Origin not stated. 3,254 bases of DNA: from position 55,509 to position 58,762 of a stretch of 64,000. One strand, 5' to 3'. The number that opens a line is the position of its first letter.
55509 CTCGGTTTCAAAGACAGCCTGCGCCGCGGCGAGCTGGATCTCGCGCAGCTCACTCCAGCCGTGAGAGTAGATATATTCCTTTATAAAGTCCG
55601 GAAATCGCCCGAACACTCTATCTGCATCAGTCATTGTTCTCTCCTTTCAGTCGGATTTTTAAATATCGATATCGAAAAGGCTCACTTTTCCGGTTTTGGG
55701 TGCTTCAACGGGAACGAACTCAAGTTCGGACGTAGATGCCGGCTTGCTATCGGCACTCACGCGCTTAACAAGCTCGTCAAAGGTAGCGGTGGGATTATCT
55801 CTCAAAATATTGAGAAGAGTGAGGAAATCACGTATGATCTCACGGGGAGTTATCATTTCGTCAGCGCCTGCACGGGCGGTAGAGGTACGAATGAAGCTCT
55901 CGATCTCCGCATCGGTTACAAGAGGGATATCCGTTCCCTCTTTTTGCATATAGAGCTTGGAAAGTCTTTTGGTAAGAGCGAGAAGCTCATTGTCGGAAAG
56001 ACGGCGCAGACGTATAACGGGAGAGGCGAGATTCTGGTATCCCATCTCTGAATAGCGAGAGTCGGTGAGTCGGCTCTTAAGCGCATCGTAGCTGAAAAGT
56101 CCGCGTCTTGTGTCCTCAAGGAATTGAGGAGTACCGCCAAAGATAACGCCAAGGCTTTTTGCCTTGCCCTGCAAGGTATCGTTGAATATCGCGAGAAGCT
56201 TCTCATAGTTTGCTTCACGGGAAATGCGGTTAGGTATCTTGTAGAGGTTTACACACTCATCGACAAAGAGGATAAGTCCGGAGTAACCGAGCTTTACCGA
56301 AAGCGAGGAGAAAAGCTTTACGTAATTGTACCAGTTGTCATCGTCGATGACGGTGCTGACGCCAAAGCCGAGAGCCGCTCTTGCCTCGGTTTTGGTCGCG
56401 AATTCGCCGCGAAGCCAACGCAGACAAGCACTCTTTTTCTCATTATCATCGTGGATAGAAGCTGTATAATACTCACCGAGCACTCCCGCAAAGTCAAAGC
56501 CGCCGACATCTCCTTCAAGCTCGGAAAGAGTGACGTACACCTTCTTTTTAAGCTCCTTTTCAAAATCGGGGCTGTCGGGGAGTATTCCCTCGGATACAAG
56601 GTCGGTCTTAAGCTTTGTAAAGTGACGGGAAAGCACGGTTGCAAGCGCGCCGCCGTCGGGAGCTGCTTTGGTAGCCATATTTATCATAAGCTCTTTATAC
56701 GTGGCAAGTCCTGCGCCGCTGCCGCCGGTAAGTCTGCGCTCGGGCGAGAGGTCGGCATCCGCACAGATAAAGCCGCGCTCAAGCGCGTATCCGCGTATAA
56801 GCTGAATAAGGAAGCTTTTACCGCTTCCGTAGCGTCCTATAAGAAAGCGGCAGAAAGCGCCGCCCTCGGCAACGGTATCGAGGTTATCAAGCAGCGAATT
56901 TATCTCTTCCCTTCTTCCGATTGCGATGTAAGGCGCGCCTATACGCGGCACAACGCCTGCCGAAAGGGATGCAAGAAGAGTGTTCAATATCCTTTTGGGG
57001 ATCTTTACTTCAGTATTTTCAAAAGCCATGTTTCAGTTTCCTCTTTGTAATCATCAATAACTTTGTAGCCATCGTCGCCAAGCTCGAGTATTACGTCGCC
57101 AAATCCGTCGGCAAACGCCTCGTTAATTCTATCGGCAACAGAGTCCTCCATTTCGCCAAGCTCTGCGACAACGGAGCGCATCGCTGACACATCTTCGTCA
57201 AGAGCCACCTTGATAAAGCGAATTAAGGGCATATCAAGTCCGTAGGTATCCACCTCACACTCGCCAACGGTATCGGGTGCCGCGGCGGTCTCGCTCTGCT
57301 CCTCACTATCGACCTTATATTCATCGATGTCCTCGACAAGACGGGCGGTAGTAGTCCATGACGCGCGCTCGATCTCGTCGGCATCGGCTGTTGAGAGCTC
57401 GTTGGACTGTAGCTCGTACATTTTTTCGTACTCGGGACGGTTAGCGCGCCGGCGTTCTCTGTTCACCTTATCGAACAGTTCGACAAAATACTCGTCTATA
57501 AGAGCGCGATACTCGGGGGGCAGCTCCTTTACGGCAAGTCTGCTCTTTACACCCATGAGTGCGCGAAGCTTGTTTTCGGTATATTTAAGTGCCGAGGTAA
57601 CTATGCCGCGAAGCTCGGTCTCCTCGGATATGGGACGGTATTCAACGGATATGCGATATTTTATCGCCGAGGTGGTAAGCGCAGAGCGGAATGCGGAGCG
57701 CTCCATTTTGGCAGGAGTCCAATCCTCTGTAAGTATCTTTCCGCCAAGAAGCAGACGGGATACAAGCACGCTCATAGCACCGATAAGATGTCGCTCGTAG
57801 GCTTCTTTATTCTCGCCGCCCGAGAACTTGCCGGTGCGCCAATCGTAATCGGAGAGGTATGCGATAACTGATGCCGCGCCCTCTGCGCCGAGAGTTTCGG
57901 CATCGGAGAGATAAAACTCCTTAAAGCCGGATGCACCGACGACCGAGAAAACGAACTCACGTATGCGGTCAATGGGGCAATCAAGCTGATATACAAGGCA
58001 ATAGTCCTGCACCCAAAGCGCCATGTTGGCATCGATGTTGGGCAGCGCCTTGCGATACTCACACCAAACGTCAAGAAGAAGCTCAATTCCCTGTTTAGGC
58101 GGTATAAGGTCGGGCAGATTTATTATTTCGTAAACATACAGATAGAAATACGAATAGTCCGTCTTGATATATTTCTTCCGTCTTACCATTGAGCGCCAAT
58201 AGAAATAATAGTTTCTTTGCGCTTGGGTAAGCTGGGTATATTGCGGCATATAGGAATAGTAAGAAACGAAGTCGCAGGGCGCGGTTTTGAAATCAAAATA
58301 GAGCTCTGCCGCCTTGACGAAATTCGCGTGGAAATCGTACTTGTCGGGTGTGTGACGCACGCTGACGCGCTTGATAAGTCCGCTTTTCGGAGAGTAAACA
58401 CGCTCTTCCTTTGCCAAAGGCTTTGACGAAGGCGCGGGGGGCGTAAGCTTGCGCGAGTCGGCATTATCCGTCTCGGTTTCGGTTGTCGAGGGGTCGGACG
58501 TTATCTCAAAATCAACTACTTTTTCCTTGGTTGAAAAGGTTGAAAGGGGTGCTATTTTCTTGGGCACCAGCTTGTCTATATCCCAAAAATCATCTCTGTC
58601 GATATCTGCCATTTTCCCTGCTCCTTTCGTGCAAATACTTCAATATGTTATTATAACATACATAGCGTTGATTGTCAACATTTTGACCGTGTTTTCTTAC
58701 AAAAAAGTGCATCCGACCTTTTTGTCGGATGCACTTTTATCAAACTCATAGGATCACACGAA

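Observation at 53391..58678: TerB-N/TerB-C protein + DUF2791-like ATPase + Lhr-like helicase: a Shango-type triad of unknown mechanism in a core Clostridia-type chromosome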

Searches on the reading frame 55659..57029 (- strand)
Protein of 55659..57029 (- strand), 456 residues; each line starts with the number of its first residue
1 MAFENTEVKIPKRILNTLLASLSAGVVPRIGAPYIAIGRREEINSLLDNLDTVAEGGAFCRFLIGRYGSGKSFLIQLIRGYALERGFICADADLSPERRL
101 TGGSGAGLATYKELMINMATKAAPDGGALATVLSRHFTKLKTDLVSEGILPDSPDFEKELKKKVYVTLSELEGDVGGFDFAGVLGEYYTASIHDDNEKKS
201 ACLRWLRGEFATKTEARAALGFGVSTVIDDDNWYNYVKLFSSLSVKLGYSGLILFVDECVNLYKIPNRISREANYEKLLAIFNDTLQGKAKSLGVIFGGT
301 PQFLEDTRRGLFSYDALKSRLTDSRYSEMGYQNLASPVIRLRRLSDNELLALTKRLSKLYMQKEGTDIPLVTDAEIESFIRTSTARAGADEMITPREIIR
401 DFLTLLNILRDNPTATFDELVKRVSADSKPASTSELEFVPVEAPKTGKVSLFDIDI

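Call 3: search_protein_families(library=pfam, proteins=[window:55659-57029:-], max_evalue=0.01)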
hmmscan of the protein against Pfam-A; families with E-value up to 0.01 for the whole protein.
window:55659-57029:- (456 aa): 3 families
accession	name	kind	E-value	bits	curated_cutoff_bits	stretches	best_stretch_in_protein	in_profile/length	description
PF10923.14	BrxC_BrxD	-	2.2e-148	495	22.2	1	10-423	1-412/414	BREX system ATP-binding protein BrxC/D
PF13191.12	AAA_16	-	5.1e-06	27.5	32.6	1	37-90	3-56/167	AAA ATPase domain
PF13401.12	AAA_22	-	0.0026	18.5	27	0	238-304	70-127/130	AAA domain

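Call 4: search_protein_families(library=padloc, proteins=[window:55659-57029:-], max_evalue=0.01)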
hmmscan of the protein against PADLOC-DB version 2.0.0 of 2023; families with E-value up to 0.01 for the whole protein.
window:55659-57029:- (456 aa): 2 families
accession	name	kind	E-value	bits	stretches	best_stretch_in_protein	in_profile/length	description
PDLC03959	SngB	-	7.6e-164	543.9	1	8-429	4-423/439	-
PDLC02494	BrxD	-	1.7e-44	150.7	1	12-412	6-401/440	BrxD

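Call 5: search_protein_families(library=ncbifam, proteins=[window:55659-57029:-], max_evalue=0.01)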
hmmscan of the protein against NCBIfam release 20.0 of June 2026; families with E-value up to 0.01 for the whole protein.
window:55659-57029:- (456 aa): 1 family
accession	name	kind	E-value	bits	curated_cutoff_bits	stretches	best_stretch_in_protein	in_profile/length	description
NF033438.1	BREX_BrxD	equivalog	1.8e-44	152.5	350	1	16-411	6-396/423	BREX system ATP-binding protein BrxD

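Call 22: search_solved_structures(query=window:55659-57029:-, max_evalue=0.01)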
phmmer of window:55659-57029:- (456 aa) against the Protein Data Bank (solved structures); distinct sequences matched with E-value up to 0.01: 0.

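Call 50: search_dna_similar(query=window:55659-57029:-, collection=plasmids, mode=protein, max_rows=15, max_evalue=1e-10)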
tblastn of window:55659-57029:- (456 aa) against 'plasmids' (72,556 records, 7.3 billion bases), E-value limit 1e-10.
Records with a match: 695; places in all: 698; records where one place covers at least 80% of the query: 691.
Best place of each record, by identity: <60% 695.
By first word of the organism name: Klebsiella 449; Salmonella 144; Escherichia 14; Sulfitobacter 7; Phaeobacter 5; Bradyrhizobium 4; Azospirillum 4; Raoultella 4; Paracoccus 3; Mesorhizobium 3; and 47 more.
By predicted mobility (MOB-suite, as given by PLSDB): conjugative 542; non-mobilizable 108; mobilizable 45.
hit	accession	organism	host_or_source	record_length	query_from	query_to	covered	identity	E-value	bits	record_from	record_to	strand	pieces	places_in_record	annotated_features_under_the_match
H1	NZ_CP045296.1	Paenibacillus cellulositrophicus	cell culture,Thai soil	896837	6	436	95%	49.4%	3e-142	457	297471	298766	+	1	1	ATP-binding protein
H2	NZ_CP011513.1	Paenibacillus peoriae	cell culture,soil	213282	6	442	96%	46.8%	6e-133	430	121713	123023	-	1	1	ATP-binding protein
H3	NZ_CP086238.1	Clostridium estertheticum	single colony,bovine feces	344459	9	452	97%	45.2%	2e-124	405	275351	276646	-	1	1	ATP-binding protein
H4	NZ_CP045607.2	Bacillus cereus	Whole organism,soil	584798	8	454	98%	42.4%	8e-109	360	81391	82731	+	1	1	ATP-binding protein | DEAD/DEAH box helicase | TerB N-terminal domain-containing protein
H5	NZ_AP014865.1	Bacillus thuringiensis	-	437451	8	454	98%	41.5%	9e-107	354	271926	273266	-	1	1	ATP-binding protein | DEAD/DEAH box helicase | TerB N-terminal domain-containing protein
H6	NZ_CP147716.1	Bradyrhizobium sp. 27S5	-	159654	9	440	95%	42.1%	1e-98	331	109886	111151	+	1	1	ATP-binding protein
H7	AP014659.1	Bradyrhizobium diazoefficiens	-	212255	9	424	91%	43.1%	2e-97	327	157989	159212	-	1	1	uncharacterized protein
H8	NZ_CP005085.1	Sphingobium sp. TKS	-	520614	9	452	97%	40.3%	1e-97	328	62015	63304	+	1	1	BREX system ATP-binding domain-containing protein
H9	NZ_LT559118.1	Nonomuraea gerenzanensis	-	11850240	6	448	97%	40.2%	2e-97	327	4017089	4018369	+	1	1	none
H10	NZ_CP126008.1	Bradyrhizobium elkanii USDA 94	Glycine max,soybean,root nodule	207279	9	424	91%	42.6%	2e-96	324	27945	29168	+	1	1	ATP-binding protein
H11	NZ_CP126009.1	Bradyrhizobium elkanii USDA 94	Glycine max,soybean,root nodule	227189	9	424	91%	42.6%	2e-96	324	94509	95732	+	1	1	ATP-binding protein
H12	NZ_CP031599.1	Roseovarius indicus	pure culture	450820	9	427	92%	41.6%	3e-94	318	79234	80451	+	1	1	ATP-binding protein | TerB N-terminal domain-containing protein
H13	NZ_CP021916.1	Sagittula sp. P11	cell culture,sulfidic waters (60 m) ...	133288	9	424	91%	41.6%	4e-96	323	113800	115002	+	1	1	ATP-binding protein | TerB N-terminal domain-containing protein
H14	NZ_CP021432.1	Yoonia vestfoldensis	Skeletonema marinoi strain RO5AC,Cell ...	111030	9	424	91%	41.6%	8e-96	323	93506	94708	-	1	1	ATP-binding protein | tellurite resistance TerB C-terminal domain-containing protein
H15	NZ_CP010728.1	Phaeobacter inhibens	cell culture,clam larvae aquaculture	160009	9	424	91%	41.6%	8e-96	323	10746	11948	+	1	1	ATP-binding protein | TerB N-terminal domain-containing protein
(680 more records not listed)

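Call 52: get_annotated_region(hit=H3, flank=7000)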
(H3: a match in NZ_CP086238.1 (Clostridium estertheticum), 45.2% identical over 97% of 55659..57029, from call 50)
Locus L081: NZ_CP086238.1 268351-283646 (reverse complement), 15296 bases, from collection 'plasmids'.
description: Clostridium estertheticum strain CF002 plasmid pCF002-344, complete sequence
organism: Clostridium estertheticum (NCBI taxid 238834)
taxonomy: Bacteria; Bacillota; Clostridia; Eubacteriales; Clostridiaceae; Clostridium; Clostridium estertheticum
host: -; source: single colony,bovine feces; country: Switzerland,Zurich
typing (MOB-suite, as given by PLSDB): non-mobilizable
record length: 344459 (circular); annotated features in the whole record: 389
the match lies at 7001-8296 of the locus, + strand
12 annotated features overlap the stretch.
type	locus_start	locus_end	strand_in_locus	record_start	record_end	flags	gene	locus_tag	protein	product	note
CDS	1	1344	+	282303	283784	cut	-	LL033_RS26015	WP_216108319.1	amino acid adenylation domain-containing protein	-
CDS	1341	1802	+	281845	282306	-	-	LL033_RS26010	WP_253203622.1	GNAT family N-acetyltransferase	-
CDS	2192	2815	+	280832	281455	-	-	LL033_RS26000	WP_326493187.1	MFS transporter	GO:0055085 - transmembrane transport [Evidence IEA]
CDS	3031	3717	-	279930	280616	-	-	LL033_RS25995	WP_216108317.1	alpha/beta hydrolase-fold protein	-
CDS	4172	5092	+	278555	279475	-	-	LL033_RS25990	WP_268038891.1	relaxase/mobilization nuclease domain-containing protein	-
CDS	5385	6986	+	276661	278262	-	-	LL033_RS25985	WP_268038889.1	TerB N-terminal domain-containing protein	-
CDS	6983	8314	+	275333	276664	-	-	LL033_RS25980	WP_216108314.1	ATP-binding protein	-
CDS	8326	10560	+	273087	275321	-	-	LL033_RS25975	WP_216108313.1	DEAD/DEAH box helicase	-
CDS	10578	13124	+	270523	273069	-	-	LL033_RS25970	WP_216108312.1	ATP-binding cassette domain-containing protein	-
CDS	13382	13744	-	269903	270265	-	-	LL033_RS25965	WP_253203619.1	IS110 family transposase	-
CDS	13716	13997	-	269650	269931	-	-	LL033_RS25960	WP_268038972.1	transposase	GO:0006313 - DNA transposition [Evidence IEA]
CDS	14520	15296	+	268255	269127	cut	-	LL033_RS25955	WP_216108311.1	DUF5131 family protein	-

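Call 72: search_solved_structures(query=A3, max_evalue=1)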
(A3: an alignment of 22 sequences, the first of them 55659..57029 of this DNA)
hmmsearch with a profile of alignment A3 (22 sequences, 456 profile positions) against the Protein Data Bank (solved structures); distinct sequences matched with E-value up to 1: 5.
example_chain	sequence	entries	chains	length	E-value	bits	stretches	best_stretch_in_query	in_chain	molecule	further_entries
9o9x_A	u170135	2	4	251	0.0082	18.1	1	38-82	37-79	ABC transporter ATP-binding protein YtrE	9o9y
9y6s_9U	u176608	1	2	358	0.078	14.9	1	350-439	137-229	DUF4200 domain-containing protein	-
9e5c_5e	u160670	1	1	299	0.22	13.4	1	340-443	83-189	DUF4200 domain-containing protein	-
2a5y_B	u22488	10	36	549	0.36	12.7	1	22-74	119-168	ced-4 | Cell death protein 4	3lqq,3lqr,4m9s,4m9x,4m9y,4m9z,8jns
3i3n_A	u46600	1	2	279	0.94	11.4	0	375-432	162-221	Kelch-like protein 11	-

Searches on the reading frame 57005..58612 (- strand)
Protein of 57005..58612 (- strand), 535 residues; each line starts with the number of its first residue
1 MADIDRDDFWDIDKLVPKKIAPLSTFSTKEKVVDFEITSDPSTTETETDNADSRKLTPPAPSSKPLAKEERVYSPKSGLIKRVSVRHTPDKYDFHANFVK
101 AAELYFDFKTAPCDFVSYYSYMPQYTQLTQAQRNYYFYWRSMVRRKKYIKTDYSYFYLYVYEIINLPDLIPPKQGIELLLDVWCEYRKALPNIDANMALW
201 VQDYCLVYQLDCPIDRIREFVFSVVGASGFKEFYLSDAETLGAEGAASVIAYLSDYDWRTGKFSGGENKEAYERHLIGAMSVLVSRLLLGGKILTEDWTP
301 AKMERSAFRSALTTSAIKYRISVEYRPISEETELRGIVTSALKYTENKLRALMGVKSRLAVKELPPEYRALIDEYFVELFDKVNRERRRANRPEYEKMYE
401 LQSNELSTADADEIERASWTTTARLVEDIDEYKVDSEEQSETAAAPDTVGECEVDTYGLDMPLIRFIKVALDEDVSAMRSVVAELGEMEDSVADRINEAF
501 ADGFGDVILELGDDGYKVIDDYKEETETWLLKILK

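Call 3: search_protein_families(library=pfam, proteins=[window:57005-58612:-], max_evalue=0.01)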
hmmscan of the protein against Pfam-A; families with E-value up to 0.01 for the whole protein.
window:57005-58612:- (535 aa): 2 families
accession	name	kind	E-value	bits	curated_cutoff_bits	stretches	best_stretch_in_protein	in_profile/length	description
PF13208.11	TerB_N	-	1.6e-14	54.6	25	1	90-210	25-137/207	TerB N-terminal domain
PF15615.11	TerB_C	-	5.5e-08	33.6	26.3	1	426-525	43-146/148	TerB-C domain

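Call 4: search_protein_families(library=padloc, proteins=[window:57005-58612:-], max_evalue=0.01)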
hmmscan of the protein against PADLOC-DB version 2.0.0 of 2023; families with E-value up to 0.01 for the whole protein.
window:57005-58612:- (535 aa): 1 family
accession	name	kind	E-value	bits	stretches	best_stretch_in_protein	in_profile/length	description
PDLC03958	SngA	-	2e-50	170.9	1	77-529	81-526/528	-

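Call 5: search_protein_families(library=ncbifam, proteins=[window:57005-58612:-], max_evalue=0.01)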
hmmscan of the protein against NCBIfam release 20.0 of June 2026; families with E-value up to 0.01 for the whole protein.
window:57005-58612:- (535 aa): 0 families

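Call 23: search_solved_structures(query=window:57005-58612:-, max_evalue=1)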
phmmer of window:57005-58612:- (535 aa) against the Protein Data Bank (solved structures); distinct sequences matched with E-value up to 1: 1.
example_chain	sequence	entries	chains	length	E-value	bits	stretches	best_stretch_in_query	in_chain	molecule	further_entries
9g9t_F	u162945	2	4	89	0.58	12.1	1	157-205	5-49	Putative ubiquinol-cytochrome c reductase hinge protein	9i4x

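Call 35: find_homologous_proteins(query=window:57005-58612:-, max_evalue=0.00001)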
Query window:57005-58612:- (535 aa): 799 proteins with E <= 0.00001 among 8000 candidates; the best 120 are listed.
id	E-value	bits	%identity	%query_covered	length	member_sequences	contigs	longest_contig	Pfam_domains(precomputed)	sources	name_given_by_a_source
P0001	0.0e+0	1204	100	100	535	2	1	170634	PF13208.12,PF15615.12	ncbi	-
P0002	0.0e+0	1074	89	100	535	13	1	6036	PF13208.12,PF15615.12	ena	-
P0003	0.0e+0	1045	87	100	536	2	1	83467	PF13208.12,PF15615.12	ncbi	-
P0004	0.0e+0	1019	84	100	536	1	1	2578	PF13208.12,PF15615.12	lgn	-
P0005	0.0e+0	1016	85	100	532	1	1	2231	PF13208.12,PF15615.12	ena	-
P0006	0.0e+0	1013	84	100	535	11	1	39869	PF13208.12,PF15615.12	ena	-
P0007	0.0e+0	1013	83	100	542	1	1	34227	PF13208.12,PF15615.12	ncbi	-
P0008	4.4e-298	1007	84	100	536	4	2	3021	PF13208.12,PF15615.12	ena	-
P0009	4.6e-298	1007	83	100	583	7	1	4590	PF13208.12,PF15615.12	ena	-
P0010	5.7e-294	994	82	100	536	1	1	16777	PF13208.12,PF15615.12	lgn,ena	-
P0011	2.1e-291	985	81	100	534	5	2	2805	PF13208.12,PF15615.12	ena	-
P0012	3.1e-287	972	79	100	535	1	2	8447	PF13208.12,PF15615.12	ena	-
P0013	3.4e-281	952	79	100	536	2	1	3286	PF13208.12,PF15615.12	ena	-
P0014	1.1e-253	861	87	81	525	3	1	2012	PF00717.29,PF13208.12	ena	-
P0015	1.8e-239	814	68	100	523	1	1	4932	PF13208.12,PF15615.12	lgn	-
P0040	2.7e-190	652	57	100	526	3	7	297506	PF13208.12,PF15615.12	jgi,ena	-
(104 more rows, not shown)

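Call 37: find_encoding_contigs(protein=P0001, flank=10000, max_places=3)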
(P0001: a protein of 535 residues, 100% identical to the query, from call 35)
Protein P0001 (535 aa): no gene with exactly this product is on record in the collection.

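Call 46: predict_structure(alignment_id=A1)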
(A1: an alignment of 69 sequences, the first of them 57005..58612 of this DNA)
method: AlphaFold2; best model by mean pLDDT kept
length: 535 residues; sequences in the alignment: 69
mean_pLDDT: 79.7   pTM: 0.58
mean pLDDT of the five models: 79.7, 79.3, 78.0, 77.6, 76.0
residues with pLDDT >= 90: 220; 70-90: 190; 50-70: 73; < 50: 52
segments of 3 or more residues with pLDDT < 50: 39-50, 55-64, 426-452
pLDDT, mean of each block of 10 residues (from residue 1): 56 62 54 55 43 50 59 85 90 85 91 92 87 95 95 95 93 96 94 91 94 84 69 80 78 82 74 90 86 75 91 88 90 90 92 83 89 91 85 74 60 75 54 37 36 70 93 92 92 94 89 91 91 78
secondary structure, 60 per line:
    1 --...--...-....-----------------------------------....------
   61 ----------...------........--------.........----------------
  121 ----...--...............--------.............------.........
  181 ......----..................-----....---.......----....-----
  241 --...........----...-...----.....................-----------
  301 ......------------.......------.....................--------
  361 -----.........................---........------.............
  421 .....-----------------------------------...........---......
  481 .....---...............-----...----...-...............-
elements in order: H12-15 H51-54 E71-73 E80-87 H96-104 H130-144 H153-165 H172-186 H191-208 H214-217 H221-227 H232-235 H243-253 H269-289 E301-306 E319-325 H332-352 H366-390 H394-401 H408-425 H461-471 H475-485 H489-503 E509-511 E516-518 H520-534

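Call 63: find_encoding_contigs(protein=P0040, flank=8000, max_places=3)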
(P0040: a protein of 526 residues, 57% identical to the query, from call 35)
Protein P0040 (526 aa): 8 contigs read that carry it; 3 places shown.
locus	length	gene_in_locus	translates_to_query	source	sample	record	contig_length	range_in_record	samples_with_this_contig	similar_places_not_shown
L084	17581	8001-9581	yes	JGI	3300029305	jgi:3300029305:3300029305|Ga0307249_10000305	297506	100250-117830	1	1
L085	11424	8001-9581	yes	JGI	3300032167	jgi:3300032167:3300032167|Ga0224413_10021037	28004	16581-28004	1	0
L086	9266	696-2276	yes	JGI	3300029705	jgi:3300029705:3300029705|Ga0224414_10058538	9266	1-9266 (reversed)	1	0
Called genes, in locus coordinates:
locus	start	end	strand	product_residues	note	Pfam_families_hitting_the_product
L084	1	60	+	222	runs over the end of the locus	PF00753:Lactamase_B (faint), PF13483:Lactamase_B_3, PF12706:Lactamase_B_2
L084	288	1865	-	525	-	PF00884:Sulfatase, PF01663:Phosphodiest (weak), PF16347:SGSH_C (weak)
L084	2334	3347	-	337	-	PF00728:Glyco_hydro_20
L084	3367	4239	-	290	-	PF00892:EamA (weak)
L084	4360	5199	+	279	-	PF00190:Cupin_1 (weak), PF07883:Cupin_2, PF02311:AraC_binding, PF12833:HTH_18, PF00165:HTH_AraC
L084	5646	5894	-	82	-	PF01084:Ribosomal_S18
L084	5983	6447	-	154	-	PF00436:SSB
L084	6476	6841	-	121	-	PF01250:Ribosomal_S6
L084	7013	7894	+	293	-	PF00288:GHMP_kinases_N, PF08544:GHMP_kinases_C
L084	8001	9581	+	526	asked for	PF13208:TerB_N, PF15615:TerB_C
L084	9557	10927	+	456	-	PF10923:BrxC_BrxD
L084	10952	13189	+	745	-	PF00270:DEAD, PF00271:Helicase_C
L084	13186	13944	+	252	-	PF01209:Ubie_methyltran, PF13489:Methyltransf_23, PF03848:TehB (weak), PF13847:Methyltransf_31, PF08241:Methyltransf_11, PF08242:Methyltransf_12, PF13649:Methyltransf_25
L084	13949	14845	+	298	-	PF01430:HSP33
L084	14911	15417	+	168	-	PF02777:Sod_Fe_C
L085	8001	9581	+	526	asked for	PF13208:TerB_N, PF15615:TerB_C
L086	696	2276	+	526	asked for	PF13208:TerB_N, PF15615:TerB_C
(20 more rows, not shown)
